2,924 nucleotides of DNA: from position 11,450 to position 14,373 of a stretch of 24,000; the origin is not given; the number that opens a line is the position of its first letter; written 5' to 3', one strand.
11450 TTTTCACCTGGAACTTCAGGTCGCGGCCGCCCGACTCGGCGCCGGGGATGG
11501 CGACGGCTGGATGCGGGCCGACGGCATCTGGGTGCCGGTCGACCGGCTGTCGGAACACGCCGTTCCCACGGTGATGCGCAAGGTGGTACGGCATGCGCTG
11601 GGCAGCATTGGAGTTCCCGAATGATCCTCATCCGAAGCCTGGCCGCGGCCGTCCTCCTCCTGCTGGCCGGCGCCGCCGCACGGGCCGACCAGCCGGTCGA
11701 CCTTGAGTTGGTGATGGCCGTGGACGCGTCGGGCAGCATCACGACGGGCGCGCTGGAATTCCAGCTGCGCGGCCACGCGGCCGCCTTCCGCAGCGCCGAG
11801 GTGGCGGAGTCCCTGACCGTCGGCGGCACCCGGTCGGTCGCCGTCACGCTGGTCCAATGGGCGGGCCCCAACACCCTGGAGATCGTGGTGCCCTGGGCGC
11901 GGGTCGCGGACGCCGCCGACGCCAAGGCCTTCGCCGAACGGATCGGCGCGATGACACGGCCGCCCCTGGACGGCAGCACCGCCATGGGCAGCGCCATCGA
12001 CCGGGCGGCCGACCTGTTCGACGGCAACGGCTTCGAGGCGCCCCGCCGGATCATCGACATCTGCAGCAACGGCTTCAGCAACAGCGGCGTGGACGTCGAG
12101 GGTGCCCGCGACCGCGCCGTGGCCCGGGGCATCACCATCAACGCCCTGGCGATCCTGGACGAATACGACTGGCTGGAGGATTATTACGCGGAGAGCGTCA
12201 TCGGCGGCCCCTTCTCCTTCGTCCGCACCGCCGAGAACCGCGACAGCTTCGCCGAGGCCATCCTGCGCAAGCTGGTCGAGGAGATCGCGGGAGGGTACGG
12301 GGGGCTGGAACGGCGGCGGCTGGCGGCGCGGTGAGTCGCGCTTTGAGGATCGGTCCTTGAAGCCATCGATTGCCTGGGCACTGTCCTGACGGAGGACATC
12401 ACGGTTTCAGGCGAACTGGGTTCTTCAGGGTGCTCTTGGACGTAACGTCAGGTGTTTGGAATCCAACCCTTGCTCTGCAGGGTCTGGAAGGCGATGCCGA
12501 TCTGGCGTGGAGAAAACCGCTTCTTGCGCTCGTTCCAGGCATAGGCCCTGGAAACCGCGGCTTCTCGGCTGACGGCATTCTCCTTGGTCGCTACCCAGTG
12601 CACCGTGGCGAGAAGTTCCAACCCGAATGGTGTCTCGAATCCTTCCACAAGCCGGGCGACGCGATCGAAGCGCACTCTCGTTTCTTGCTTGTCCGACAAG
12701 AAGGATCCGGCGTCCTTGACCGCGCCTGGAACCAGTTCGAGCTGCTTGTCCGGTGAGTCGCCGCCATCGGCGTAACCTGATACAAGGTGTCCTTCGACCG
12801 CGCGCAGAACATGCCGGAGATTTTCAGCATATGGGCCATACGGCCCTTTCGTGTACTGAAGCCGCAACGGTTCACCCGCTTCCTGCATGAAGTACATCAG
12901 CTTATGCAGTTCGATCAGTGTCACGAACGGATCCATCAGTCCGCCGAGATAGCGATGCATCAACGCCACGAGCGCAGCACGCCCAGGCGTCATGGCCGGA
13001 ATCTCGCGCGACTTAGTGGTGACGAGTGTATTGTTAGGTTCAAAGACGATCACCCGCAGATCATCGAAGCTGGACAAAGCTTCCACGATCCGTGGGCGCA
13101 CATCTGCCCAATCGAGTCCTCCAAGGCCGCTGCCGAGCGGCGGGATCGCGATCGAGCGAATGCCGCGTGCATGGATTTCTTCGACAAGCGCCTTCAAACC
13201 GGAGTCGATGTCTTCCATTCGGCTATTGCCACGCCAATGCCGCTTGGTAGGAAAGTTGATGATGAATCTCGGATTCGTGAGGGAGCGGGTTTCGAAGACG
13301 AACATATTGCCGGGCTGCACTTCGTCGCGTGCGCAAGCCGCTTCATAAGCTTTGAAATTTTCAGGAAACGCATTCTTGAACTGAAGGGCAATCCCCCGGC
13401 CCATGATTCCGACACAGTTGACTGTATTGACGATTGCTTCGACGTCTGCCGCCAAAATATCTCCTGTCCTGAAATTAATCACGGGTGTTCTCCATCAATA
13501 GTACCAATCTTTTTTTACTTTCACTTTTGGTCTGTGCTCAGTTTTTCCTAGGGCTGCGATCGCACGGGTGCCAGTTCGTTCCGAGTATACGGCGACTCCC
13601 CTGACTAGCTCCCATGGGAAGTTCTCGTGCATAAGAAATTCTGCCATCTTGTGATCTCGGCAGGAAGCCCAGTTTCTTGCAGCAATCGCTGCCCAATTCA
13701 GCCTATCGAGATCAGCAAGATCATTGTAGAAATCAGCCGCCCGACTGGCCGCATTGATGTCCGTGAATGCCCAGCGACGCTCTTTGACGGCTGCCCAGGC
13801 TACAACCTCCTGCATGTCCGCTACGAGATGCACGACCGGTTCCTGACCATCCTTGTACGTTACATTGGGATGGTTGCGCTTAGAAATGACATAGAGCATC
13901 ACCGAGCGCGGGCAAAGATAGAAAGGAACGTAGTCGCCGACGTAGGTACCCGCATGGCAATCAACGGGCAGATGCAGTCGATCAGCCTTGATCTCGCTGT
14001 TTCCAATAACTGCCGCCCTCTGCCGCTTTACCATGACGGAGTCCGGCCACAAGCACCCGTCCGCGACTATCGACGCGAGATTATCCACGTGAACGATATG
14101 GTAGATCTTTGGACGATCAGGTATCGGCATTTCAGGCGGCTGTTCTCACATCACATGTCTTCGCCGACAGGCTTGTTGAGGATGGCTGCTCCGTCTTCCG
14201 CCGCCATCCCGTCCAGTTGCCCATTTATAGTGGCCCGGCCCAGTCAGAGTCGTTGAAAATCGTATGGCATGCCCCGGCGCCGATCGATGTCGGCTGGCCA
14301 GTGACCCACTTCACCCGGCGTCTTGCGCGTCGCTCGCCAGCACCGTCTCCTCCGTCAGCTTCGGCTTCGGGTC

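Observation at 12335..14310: Horizontally acquired DarT-DarG module (DNA ADP-ribosylating toxin-antitoxin / anti-phage system) inserted into conserved backbone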

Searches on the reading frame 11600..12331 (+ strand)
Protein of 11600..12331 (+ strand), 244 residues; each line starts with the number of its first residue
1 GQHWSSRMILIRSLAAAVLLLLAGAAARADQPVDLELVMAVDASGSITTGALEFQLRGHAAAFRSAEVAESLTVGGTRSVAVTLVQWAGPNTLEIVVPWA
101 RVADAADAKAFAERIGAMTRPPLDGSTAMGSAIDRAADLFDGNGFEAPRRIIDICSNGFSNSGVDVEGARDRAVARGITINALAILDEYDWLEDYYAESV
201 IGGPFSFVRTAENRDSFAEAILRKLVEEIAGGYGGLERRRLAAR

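Call 3: search_protein_families(library=pfam, proteins=[window:11600-12331:+], max_evalue=0.01)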
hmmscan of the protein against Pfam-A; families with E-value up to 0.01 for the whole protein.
window:11600-12331:+ (244 aa): 3 families
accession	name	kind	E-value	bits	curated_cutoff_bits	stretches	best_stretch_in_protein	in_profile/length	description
PF06707.17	DUF1194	-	6.4e-59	199.1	27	1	33-231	2-204/206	Protein of unknown function (DUF1194)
PF00092.34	VWA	-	9.4e-08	32.9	23.8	1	37-188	2-142/174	von Willebrand factor type A domain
PF13519.12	VWA_2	-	3e-06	28.3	27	1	37-155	1-104/107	von Willebrand factor type A domain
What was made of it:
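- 11621..12334 (+): Flanking host gene encoding a DUF1194/VWA protein, convergent with darG. It forms one edge of the slot. Pfam DUF1194 6.4e-59 (call 3).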

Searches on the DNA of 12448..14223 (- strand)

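Call 41: search_dna_similar(query=window:12448-14223:-, collection=plasmids, mode=distant, max_rows=15)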
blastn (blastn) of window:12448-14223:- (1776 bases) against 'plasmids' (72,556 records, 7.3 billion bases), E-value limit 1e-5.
Records with a match: 14; places in all: 14; records where one place covers at least 80% of the query: 2.
Best place of each record, by identity: 60-80% 14.
By first word of the organism name: Synechocystis 4; Citrobacter 2; Xanthobacter 1; Bradyrhizobium 1; Paracoccus 1; Meiothermus 1; Methylobacterium 1; Sagittula 1; Sulfitobacter 1; Mycobacterium 1.
By predicted mobility (MOB-suite, as given by PLSDB): non-mobilizable 8; conjugative 3; mobilizable 3.
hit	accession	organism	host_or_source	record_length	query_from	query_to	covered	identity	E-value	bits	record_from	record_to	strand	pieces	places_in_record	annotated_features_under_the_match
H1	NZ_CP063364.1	Xanthobacter dioxanivorans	pure culture,active sludge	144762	111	1761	93%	71.4%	0e+0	828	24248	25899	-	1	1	macro domain-containing protein | DUF4433 domain-containing protein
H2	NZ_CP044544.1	Bradyrhizobium betae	Beta vulgaris,Cell culture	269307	245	1726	83%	64.0%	2e-51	212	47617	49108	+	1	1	macro domain-containing protein | DUF4433 domain-containing protein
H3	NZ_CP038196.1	Paracoccus versutus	single cell,soil adjacent to the roots ...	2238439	9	1761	66%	76.1%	0e+0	838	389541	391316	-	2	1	none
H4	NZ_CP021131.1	Meiothermus taiwanensis WR-220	-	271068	280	1631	59%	68.7%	1e-84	410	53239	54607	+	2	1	macro domain-containing protein | DUF4433 domain-containing protein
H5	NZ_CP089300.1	Methylobacterium currus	Solanum lycopersicum,single cell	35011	793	1629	47%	67.8%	4e-72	281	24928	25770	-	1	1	macro domain-containing protein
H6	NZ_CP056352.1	Citrobacter sp. RHBSTW-00678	culture,Wastewater influent sample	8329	760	1478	27%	69.6%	2e-25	212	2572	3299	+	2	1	macro domain-containing protein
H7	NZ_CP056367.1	Citrobacter freundii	culture,Wastewater effluent sample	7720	760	1478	27%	69.6%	2e-25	212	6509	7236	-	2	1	macro domain-containing protein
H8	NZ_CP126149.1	Sagittula sp. MA-2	Cell culture,Coastal seawater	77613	774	1141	21%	67.2%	1e-14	91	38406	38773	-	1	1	macro domain-containing protein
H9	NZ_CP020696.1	Sulfitobacter sp. D7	calanoid copepod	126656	764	1138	21%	65.1%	4e-8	68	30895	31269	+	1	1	macro domain-containing protein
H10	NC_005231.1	Synechocystis sp. PCC 6803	-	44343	783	1019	13%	72.6%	3e-28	135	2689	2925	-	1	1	macro domain-containing protein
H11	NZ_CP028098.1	Synechocystis sp. IPPAS B-1465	axenic culture,Synechocystis sp. GT-L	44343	783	1019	13%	72.6%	3e-28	135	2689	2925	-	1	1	macro domain-containing protein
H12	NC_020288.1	Synechocystis sp. PCC 6803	-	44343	783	1019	13%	72.6%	3e-28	135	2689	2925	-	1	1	macro domain-containing protein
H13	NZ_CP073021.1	Synechocystis sp. PCC 6803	cell culture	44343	783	1019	13%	72.6%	3e-28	135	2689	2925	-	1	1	macro domain-containing protein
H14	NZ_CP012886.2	Mycobacterium intracellulare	sputum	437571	774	992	12%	66.8%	6e-6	62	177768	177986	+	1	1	macro domain-containing protein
